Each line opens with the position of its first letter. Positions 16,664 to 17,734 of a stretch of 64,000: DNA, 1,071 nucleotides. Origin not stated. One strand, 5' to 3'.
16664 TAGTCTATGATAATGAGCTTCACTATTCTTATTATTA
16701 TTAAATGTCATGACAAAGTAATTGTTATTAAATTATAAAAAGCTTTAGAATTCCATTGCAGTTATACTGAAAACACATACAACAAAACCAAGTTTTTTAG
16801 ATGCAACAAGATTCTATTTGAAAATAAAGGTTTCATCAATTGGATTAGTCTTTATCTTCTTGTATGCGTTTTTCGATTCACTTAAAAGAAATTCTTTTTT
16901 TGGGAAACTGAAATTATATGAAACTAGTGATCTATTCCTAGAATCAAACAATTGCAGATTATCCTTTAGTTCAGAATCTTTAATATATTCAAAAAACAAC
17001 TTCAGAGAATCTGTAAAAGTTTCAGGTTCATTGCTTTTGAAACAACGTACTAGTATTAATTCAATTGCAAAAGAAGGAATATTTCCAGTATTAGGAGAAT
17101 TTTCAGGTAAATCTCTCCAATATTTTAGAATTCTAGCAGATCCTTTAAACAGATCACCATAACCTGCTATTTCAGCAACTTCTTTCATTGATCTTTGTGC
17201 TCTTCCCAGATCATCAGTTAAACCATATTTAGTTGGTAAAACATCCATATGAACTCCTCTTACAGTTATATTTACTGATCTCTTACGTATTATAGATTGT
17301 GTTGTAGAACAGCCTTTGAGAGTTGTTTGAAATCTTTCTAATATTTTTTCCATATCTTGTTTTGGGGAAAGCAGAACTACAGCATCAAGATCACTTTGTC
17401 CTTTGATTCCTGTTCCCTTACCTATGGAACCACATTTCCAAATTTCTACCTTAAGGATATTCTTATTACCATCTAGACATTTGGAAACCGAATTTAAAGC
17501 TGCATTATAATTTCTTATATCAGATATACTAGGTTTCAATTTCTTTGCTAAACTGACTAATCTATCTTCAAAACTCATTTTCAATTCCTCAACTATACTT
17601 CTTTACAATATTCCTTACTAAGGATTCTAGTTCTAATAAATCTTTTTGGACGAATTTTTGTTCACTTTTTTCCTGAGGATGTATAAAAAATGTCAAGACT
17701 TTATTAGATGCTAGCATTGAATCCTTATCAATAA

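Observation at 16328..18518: OAS-like nucleotidyltransferase coupled to a HEPN protein and a second minimal NTase: candidate archaeal OAS/RNase L-like or novel CBASS system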

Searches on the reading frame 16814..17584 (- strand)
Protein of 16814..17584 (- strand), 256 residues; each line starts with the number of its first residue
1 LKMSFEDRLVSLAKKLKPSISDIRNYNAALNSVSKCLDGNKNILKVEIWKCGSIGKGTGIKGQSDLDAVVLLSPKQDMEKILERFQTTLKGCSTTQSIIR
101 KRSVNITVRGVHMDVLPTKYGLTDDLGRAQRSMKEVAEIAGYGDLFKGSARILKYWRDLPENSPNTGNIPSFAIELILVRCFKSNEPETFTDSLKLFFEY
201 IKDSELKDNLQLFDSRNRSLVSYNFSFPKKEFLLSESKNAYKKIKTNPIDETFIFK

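Call 8: search_protein_families(library=pfam, proteins=[window:16814-17584:-], max_evalue=0.1)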
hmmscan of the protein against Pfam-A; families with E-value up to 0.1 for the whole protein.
window:16814-17584:- (256 aa): 4 families
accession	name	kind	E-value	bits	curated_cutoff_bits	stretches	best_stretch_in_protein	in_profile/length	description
PF18144.7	SMODS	-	1.8e-06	28.7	26.5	1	3-118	1-130/164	Second Messenger Oligonucleotide or Dinucleotide Synthetase domain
PF01909.29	NTP_transf_2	-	0.00024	21.9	21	1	40-85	8-47/93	Nucleotidyltransferase domain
PF04129.18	Vps52_CC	-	0.028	14.5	26.5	1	76-109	24-57/173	Vps52/Sac2 family, coiled-coil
PF20879.2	SidM_N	-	0.066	12.9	27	1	41-92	55-105/285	SidM, N-terminal domain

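Call 9: search_protein_families(library=ncbifam, proteins=[window:16814-17584:-], max_evalue=0.1)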
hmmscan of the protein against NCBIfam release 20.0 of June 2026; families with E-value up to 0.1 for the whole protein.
window:16814-17584:- (256 aa): 3 families
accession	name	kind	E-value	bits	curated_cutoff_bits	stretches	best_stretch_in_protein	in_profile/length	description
NF041116.1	CBASS_cyclase_a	equivalog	1.5e-15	57.1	200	2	146-219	175-249/317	CBASS oligonucleotide cyclase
NF041117.1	CBASS_cyclase_b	equivalog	2.8e-09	37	200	1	19-202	11-211/275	CBASS oligonucleotide cyclase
TIGR03671.1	cca_archaeal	equivalog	1.4e-05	24.1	281.3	1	13-117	6-117/410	CCA tRNA nucleotidyltransferase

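Call 10: search_protein_families(library=padloc, proteins=[window:16814-17584:-], max_evalue=0.1)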
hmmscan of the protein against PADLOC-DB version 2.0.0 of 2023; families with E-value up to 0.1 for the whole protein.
window:16814-17584:- (256 aa): 21 families
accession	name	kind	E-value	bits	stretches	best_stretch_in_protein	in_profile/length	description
PDLC00803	Cyclase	-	7e-20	69.8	1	19-243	19-245/253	oligonucleotide-cyclase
PDLC00808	Cyclase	-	1.8e-12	45.2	2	146-219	180-254/325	oligonucleotide-cyclase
PDLC00823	Cyclase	-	1.6e-11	42.4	2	31-119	31-124/285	oligonucleotide-cyclase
PDLC00776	Cyclase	-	3.4e-11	41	1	2-120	2-123/287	oligonucleotide-cyclase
PDLC00796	Cyclase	-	1.4e-07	29.2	1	46-232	45-256/432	oligonucleotide-cyclase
PDLC00822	Cyclase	-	3.4e-06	24.6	1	13-120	11-127/375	oligonucleotide-cyclase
PDLC00773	Cyclase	-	3.1e-05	21.7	1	51-118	51-128/334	oligonucleotide-cyclase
PDLC00798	Cyclase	-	6.4e-05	20.5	1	35-120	33-129/344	oligonucleotide-cyclase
PDLC00809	Cyclase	-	0.0002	19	1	136-203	163-226/295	oligonucleotide-cyclase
PDLC00788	Cyclase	-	0.00022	18.8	0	26-73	20-70/297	oligonucleotide-cyclase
PDLC00790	Cyclase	-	0.00029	18.3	1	22-118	52-153/310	oligonucleotide-cyclase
PDLC00820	Cyclase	-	0.0003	18.2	1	147-202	170-220/324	oligonucleotide-cyclase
PDLC00786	Cyclase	-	0.00036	18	1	50-76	51-76/293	oligonucleotide-cyclase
PDLC00791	Cyclase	-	0.00042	17.5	1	146-204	187-252/345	oligonucleotide-cyclase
PDLC00818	Cyclase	-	0.00047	17.8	0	133-198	166-224/322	oligonucleotide-cyclase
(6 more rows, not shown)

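Call 12: find_homologous_proteins(query=window:16814-17584:-)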
Query window:16814-17584:- (256 aa): 7 proteins with E <= 0.001 among 465 candidates. Only proteins of 140 to 448 residues were searched: fused or split forms outside these lengths cannot appear, so this answer is no evidence that the protein stands alone or is whole; lengths 'longer' or 'shorter' looks for them.
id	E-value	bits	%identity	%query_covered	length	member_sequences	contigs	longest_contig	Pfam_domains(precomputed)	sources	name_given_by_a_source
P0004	1.5e-163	560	100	99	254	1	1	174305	PF18144.8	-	-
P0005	4.4e-84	300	55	98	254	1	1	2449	PF18144.8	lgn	-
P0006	1.4e-73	265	49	98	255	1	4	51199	PF18144.8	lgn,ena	-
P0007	3.8e-70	254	49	86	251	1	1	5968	PF18144.8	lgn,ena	-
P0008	3.4e-63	231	44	97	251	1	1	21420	PF18144.8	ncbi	-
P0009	3.9e-62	228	45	95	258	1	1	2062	PF18144.8,PF01909.30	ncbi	-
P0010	1.1e-61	226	45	96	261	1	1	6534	PF18144.8,PF01909.30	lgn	-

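Call 13: search_solved_structures(query=window:16814-17584:-, max_evalue=1, show_alignments=3)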
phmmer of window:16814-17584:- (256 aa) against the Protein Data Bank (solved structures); distinct sequences matched with E-value up to 1: 10.
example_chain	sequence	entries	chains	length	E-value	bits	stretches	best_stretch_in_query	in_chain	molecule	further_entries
6p80_A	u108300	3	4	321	2.9e-08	36.6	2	148-215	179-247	E. coli MS115-1 NucC | E. coli MS115-1 CdnC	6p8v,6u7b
1px5_A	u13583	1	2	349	0.00059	22.5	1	35-84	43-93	2'-5'-oligoadenylate synthetase 1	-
4rwn_A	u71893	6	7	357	0.00063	22.4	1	35-84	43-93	2'-5'-oligoadenylate synthase 1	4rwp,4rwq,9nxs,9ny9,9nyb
4rwo_A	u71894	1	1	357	0.00063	22.4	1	35-84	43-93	2'-5'-oligoadenylate synthase 1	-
6p8u_A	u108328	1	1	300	0.00082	22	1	136-203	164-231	Nucleotidyltransferase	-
6p82_A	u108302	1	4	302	0.00083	22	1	136-203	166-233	Nucleotidyltransferase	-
4ig8_A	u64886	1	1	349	0.001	21.7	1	36-84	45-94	2'-5'-oligoadenylate synthase 1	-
6p8j_C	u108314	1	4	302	0.0013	21.3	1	135-203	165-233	Nucleotidyltransferase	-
7x4c_A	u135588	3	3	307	0.19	14.3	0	28-73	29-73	EfCdnE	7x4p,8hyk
9h1z_A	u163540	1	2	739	0.33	13.5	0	17-72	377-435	2'-5'-oligoadenylate synthase 2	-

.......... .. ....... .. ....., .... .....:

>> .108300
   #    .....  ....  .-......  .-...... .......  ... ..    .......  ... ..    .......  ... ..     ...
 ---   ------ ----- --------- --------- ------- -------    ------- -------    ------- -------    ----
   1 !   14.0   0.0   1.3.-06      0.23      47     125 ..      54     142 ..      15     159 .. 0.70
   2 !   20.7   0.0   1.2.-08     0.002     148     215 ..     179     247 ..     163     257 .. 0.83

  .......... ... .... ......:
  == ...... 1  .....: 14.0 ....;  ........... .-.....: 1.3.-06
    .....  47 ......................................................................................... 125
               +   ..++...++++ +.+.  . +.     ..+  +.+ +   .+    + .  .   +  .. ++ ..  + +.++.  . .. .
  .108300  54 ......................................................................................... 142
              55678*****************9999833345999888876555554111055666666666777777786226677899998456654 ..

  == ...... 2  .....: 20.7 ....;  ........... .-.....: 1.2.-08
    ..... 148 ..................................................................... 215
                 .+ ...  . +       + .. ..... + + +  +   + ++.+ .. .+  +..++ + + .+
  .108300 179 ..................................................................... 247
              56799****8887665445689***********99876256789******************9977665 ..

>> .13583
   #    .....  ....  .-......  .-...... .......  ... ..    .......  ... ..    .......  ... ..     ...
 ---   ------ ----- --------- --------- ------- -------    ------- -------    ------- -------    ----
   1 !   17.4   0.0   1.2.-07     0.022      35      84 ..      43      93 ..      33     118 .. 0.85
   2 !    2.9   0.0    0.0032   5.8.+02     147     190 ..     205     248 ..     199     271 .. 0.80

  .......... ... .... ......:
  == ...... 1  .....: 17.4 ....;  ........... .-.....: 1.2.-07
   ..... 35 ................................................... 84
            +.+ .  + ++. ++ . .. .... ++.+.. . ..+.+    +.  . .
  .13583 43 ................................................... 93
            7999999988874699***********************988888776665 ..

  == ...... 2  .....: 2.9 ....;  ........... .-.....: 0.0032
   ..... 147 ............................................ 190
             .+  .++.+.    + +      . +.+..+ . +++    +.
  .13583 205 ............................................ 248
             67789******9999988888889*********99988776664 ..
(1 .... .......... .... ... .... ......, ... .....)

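Call 17: find_encoding_contigs(protein=P0006, flank=7000, max_places=3)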
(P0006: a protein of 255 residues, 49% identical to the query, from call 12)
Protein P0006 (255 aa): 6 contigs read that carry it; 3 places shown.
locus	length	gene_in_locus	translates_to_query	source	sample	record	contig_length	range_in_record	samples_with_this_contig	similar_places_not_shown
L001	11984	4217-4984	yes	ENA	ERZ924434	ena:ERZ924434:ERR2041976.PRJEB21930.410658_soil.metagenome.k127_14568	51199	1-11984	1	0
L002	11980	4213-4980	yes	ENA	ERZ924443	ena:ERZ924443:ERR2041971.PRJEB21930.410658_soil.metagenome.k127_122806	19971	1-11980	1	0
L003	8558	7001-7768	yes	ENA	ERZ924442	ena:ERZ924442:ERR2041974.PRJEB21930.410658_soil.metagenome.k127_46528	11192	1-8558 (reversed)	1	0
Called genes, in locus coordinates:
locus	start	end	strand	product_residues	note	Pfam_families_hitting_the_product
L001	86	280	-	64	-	-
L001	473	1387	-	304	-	PF18144:SMODS, PF01909:NTP_transf_2 (weak)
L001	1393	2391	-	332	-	PF01702:TGT (faint)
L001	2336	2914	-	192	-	PF00733:Asn_synthase (weak), PF01171:ATP_bind_3 (faint), PF06508:QueC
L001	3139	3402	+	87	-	-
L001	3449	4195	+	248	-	-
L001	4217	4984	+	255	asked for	PF18144:SMODS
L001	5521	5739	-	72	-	-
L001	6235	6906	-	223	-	PF10584:Proteasome_A_N (weak), PF00227:Proteasome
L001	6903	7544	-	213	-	PF00227:Proteasome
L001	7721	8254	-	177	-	PF10584:Proteasome_A_N (weak), PF00227:Proteasome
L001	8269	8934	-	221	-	PF00227:Proteasome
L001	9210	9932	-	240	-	-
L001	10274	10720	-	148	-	PF08327:AHSA1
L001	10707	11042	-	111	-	PF12840:HTH_20, PF01022:HTH_5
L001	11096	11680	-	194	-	PF01872:RibD_C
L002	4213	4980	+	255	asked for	PF18144:SMODS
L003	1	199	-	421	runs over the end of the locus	PF13401:AAA_22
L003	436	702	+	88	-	-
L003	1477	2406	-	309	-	PF18145:SAVED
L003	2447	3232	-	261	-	-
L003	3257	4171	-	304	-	PF18144:SMODS, PF01909:NTP_transf_2 (weak)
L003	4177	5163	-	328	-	PF01702:TGT (faint)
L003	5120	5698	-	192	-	PF00733:Asn_synthase (weak), PF01171:ATP_bind_3 (faint), PF06508:QueC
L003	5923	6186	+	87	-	-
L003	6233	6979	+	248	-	-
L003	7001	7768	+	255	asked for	PF18144:SMODS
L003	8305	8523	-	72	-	-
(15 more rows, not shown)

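Call 18: find_encoding_contigs(protein=P0008, flank=7000, max_places=2)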
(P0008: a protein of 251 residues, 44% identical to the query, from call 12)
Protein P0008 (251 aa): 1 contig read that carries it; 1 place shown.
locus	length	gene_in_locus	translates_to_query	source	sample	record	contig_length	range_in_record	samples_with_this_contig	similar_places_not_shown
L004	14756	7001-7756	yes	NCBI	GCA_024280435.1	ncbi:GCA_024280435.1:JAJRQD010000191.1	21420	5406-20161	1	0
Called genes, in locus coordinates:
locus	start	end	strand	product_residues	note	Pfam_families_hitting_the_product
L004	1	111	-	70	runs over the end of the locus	-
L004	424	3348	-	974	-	PF04313:HSDR_N, PF04851:ResIII, PF18766:SWI2_SNF2, PF22679:T1R_D3-like, PF11867:T1RH-like_C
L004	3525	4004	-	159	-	-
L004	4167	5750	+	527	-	-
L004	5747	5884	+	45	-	-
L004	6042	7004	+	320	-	-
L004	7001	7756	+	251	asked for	PF18144:SMODS (weak)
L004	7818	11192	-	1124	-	PF00270:DEAD, PF04851:ResIII, PF00271:Helicase_C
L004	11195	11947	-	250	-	-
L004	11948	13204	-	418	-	PF01420:Methylase_S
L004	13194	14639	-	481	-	PF12161:HsdM_N, PF02384:N6_Mtase, PF07669:Eco57I (weak)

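Call 19: find_encoding_contigs(protein=P0007, flank=7000, max_places=2)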
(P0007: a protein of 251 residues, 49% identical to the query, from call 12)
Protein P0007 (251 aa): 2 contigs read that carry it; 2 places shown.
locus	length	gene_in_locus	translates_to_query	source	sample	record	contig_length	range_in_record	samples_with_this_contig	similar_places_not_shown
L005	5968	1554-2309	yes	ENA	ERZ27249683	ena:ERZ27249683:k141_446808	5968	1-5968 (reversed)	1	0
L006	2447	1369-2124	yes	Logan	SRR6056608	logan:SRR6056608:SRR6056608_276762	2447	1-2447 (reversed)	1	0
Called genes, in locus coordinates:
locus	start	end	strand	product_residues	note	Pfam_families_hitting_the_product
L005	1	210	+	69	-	?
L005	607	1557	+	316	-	-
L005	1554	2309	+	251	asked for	PF18144:SMODS (weak)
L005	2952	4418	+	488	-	PF12161:HsdM_N (weak), PF02384:N6_Mtase, PF07669:Eco57I (weak)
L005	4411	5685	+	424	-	PF01420:Methylase_S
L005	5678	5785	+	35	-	-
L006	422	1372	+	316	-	-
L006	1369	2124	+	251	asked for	PF18144:SMODS (weak)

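Call 20: find_encoding_contigs(protein=P0010, flank=7000, max_places=2)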
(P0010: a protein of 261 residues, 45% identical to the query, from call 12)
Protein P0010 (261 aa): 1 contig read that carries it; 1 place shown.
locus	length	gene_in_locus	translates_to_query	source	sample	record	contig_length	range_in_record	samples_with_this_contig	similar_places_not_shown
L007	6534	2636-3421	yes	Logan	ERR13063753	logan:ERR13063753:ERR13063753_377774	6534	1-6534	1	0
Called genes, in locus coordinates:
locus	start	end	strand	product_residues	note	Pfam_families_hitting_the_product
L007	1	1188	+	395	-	?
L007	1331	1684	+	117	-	-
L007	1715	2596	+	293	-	-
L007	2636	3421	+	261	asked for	PF18144:SMODS, PF01909:NTP_transf_2 (faint)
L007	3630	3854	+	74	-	-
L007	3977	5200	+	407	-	-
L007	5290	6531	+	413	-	-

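Call 21: find_encoding_contigs(protein=P0005, flank=7000, max_places=2)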
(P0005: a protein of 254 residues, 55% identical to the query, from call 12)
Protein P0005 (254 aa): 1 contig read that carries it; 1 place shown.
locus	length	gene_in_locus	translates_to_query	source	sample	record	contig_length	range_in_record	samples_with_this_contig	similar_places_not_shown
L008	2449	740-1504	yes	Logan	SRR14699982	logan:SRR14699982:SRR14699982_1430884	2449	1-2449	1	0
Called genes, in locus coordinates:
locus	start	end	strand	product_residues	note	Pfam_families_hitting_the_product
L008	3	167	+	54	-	?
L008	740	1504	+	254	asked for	PF18144:SMODS (weak)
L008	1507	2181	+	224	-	-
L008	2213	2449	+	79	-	?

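Call 22: find_encoding_contigs(protein=P0009, flank=7000, max_places=2)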
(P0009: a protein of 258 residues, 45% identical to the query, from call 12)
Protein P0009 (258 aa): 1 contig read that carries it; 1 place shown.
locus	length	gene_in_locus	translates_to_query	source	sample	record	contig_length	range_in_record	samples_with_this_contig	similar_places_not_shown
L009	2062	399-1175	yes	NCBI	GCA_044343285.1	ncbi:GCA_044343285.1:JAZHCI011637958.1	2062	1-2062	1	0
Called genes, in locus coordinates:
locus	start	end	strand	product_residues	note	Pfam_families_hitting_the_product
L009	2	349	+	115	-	?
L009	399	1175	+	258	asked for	PF18144:SMODS (weak), PF01909:NTP_transf_2 (faint)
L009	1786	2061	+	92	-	?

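Call 24: find_related_loci(query=A1, collection=genome_contigs, flank=6000)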
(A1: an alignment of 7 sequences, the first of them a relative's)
Query A1 (254 aa) in genome_contigs; peptide patterns used: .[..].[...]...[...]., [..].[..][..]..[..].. (x = any residue, [..] = any of these).
36 stretches matched a pattern; 2 encode a relative of the query (tblastn E <= 1e-3); 2 distinct loci.
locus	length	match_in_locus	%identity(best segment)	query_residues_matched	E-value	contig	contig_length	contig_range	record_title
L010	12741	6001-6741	44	4-252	3e-69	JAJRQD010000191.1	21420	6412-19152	MAG: archaeon isolate Dive100_bin10.34 k141_520592, whole genome shotgun sequence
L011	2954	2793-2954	83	1-54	2e-25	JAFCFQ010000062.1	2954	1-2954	MAG: Candidatus Aenigmatarchaeota archaeon isolate Meg22_1618_Bin_66 Meg22_1618_Bin_66_scaffold_59101, whole genome shot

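Call 32: search_protein_representatives(alignment_id=A1)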
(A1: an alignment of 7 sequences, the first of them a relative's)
Query: 7 sequences, 252 profile positions. Proteins with E-value up to 0.001 (for the whole library): 354; up to 1e-10: 36; up to 1e-30: 8. The best 150 are listed.
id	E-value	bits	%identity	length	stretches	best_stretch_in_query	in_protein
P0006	3.7e-120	416.5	-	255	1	1-252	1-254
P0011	2.1e-94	332.1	-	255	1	1-251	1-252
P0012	2.8e-66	239.9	-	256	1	2-251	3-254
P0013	1.1e-41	159.4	-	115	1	1-109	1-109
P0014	8.5e-39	149.9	-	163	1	1-133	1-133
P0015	9.3e-38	146.5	-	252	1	20-250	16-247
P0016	6.7e-36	140.4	-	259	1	1-245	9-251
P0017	3.5e-31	125.0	-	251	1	5-244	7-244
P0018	2.7e-30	122.1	-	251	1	3-252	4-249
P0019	5.0e-25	104.8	-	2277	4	12-89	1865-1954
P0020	6.6e-23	97.9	-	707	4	3-90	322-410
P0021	1.9e-22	96.3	-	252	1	1-250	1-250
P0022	3.4e-21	92.2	-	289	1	1-212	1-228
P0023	1.2e-20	90.4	-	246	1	20-245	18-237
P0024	6.0e-20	88.2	-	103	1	151-252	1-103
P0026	5.6e-17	78.5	-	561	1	4-181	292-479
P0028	6.6e-15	71.7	-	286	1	11-201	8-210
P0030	3.6e-14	69.3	-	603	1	5-187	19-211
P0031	9.0e-14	67.9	-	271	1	3-195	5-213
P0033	4.3e-13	65.7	-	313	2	12-89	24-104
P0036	1.3e-12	64.1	-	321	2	143-215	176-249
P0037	1.6e-12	63.9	-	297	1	4-212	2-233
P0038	1.9e-12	63.6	-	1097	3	11-72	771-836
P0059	5.3e-09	52.3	-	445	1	4-116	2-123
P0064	8.8e-09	51.6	-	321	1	9-181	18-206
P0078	5.6e-08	49.0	-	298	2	7-114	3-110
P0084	8.4e-08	48.4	-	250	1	1-202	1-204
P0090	1.6e-07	47.5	-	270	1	12-200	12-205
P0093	1.8e-07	47.3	-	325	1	1-120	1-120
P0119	5.7e-07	45.7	-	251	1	1-236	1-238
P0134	1.0e-06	44.8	-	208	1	4-200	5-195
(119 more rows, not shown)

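Call 35: list_cluster_members(proteins=[P0011, P0012, P0015, P0016, P0017, P0018, P0021, P0022, P0023, P0026])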
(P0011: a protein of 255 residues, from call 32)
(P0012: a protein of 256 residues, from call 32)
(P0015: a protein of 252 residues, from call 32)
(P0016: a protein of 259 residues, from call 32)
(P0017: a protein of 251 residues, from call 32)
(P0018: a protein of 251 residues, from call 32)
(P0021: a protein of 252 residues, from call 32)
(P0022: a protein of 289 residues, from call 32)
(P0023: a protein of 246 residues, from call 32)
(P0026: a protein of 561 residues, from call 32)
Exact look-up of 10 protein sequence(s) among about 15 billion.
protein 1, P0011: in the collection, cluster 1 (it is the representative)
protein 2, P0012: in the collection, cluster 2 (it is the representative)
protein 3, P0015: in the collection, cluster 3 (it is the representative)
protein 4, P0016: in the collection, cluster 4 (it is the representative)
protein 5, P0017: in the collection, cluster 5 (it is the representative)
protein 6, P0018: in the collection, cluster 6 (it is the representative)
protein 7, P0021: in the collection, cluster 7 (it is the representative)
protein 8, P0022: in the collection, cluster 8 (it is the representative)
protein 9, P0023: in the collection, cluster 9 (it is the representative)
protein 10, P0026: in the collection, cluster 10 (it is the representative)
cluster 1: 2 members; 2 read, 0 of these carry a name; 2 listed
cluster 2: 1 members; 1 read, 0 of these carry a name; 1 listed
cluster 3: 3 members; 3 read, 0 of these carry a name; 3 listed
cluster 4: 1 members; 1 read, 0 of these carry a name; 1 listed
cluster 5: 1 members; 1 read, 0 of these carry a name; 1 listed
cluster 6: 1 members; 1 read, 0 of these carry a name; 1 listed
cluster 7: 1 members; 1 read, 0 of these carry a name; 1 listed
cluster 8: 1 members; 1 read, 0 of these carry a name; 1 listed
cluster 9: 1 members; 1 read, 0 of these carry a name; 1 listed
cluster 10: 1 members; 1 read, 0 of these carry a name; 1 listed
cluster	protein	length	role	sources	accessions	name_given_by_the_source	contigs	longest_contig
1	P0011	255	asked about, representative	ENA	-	-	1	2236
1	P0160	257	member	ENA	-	-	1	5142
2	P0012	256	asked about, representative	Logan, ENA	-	-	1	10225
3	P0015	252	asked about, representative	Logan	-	-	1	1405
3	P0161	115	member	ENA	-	-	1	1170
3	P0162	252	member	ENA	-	-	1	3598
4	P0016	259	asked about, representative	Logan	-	-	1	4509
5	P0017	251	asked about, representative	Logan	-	-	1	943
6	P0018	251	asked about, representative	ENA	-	-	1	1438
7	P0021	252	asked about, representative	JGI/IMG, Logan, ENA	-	-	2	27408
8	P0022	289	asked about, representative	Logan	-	-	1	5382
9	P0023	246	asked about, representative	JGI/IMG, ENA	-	-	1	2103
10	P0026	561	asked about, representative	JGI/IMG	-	-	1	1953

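Call 36: find_encoding_contigs(protein=P0012, flank=6000, max_places=2)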
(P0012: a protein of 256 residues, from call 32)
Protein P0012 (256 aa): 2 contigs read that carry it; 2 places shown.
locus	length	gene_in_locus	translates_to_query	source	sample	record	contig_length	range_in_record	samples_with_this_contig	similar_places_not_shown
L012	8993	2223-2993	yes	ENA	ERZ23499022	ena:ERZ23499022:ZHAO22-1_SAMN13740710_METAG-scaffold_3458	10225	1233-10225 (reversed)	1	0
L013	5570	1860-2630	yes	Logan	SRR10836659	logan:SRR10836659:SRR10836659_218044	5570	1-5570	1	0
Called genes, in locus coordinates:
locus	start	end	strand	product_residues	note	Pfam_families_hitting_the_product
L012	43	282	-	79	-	PF04255:DUF433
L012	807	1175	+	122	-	-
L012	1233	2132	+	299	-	-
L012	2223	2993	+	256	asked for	PF18144:SMODS (faint), PF01909:NTP_transf_2 (weak)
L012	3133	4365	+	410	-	-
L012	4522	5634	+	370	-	-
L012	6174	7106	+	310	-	PF13304:AAA_21, PF13175:AAA_15 (weak)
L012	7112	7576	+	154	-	-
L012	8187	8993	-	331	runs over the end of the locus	-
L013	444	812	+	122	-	-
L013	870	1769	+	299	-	-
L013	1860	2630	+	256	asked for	PF18144:SMODS (faint), PF01909:NTP_transf_2 (weak)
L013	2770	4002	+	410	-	-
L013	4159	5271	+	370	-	-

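Call 37: find_encoding_contigs(protein=P0021, flank=7000, max_places=2)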
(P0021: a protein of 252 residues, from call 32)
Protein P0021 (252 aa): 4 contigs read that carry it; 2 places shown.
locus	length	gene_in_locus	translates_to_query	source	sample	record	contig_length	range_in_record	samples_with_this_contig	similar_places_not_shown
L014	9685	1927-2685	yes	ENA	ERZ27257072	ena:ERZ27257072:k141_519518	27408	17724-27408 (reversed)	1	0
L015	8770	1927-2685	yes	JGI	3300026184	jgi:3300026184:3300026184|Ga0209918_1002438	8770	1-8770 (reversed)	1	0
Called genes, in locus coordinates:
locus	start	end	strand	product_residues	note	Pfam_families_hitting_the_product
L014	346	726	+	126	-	PF00293:NUDIX, PF14815:NUDIX_4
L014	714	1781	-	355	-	PF13432:TPR_16 (faint), PF23914:TPR_CcmH_CycH (faint), PF13176:TPR_7 (faint), PF13374:TPR_10 (faint), PF14559:TPR_19, PF00515:TPR_1, PF07719:TPR_2, PF13181:TPR_8, +8 more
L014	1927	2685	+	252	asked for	-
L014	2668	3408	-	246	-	PF00561:Abhydrolase_1 (weak), PF00975:Thioesterase (weak), PF12146:Hydrolase_4, PF12697:Abhydrolase_6, PF02230:Abhydrolase_2 (faint)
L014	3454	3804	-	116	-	-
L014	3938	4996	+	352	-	-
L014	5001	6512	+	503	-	-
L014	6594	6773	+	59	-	-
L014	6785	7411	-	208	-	-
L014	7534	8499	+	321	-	PF00248:Aldo_ket_red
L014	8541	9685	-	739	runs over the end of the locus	PF14938:SNAP (faint), PF13424:TPR_12, PF17874:TPR_MalT, PF13424:TPR_12, PF00515:TPR_1, PF07719:TPR_2 (weak), PF13374:TPR_10 (weak), PF13424:TPR_12 (weak), +6 more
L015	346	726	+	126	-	PF00293:NUDIX, PF14815:NUDIX_4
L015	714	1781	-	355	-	PF13432:TPR_16 (faint), PF23914:TPR_CcmH_CycH (faint), PF13176:TPR_7 (faint), PF13374:TPR_10 (faint), PF14559:TPR_19, PF00515:TPR_1, PF07719:TPR_2, PF13181:TPR_8, +8 more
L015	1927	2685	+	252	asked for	-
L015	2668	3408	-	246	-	PF00561:Abhydrolase_1 (weak), PF00975:Thioesterase (weak), PF12146:Hydrolase_4, PF12697:Abhydrolase_6, PF02230:Abhydrolase_2 (faint)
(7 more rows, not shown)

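Call 38: find_encoding_contigs(protein=P0160, flank=6000, max_places=2)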
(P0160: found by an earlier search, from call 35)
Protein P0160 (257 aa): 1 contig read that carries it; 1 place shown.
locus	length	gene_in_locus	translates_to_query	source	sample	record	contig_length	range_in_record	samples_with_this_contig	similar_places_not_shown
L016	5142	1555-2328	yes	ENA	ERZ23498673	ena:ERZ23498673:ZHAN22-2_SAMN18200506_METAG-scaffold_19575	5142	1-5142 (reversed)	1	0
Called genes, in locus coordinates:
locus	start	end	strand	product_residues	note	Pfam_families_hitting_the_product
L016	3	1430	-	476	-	?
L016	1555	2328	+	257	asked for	PF18144:SMODS (weak), PF22600:MTPAP-like_central (weak), PF01909:NTP_transf_2, PF18765:Polbeta (faint)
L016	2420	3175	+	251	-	PF12686:DUF3800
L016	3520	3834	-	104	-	-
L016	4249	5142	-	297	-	?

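Call 39: find_encoding_contigs(protein=P0016, flank=6000, max_places=2)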
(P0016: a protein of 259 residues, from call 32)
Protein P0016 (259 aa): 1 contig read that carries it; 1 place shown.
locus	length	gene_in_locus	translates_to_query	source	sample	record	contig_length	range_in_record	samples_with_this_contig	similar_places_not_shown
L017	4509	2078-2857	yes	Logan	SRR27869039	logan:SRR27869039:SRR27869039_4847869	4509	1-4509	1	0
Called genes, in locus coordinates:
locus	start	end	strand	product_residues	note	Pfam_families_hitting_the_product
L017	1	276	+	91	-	?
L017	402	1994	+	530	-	-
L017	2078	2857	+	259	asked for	-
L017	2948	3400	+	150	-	PF00075:RNase_H, PF13456:RVT_3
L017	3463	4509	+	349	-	?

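Call 52: predict_structure(alignment_id=A1)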
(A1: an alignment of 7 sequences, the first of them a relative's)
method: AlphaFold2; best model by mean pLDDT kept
length: 254 residues; sequences in the alignment: 7
mean_pLDDT: 83.2   pTM: 0.82
mean pLDDT of the five models: 83.2, 82.8, 79.4, 76.4, 73.7
residues with pLDDT >= 90: 94; 70-90: 128; 50-70: 17; < 50: 15
segments of 3 or more residues with pLDDT < 50: 53-55, 57-59, 120-128
pLDDT, mean of each block of 10 residues (from residue 1): 90 86 91 93 84 49 82 87 94 86 89 75 46 77 90 84 77 91 93 96 87 71 83 93 88 79
secondary structure, 60 per line:
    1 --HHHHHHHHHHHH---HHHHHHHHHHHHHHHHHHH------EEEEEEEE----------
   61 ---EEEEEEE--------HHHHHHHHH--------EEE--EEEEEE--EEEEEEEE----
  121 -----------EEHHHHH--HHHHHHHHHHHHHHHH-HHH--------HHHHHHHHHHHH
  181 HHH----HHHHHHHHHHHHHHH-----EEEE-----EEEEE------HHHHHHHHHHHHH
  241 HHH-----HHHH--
elements in order: H3-14 H18-36 E43-50 E64-70 H79-87 E96-98 E101-106 E109-116 H134-138 H141-156 H169-183 H188-202 E208-211 E217-221 H228-243 H249-252
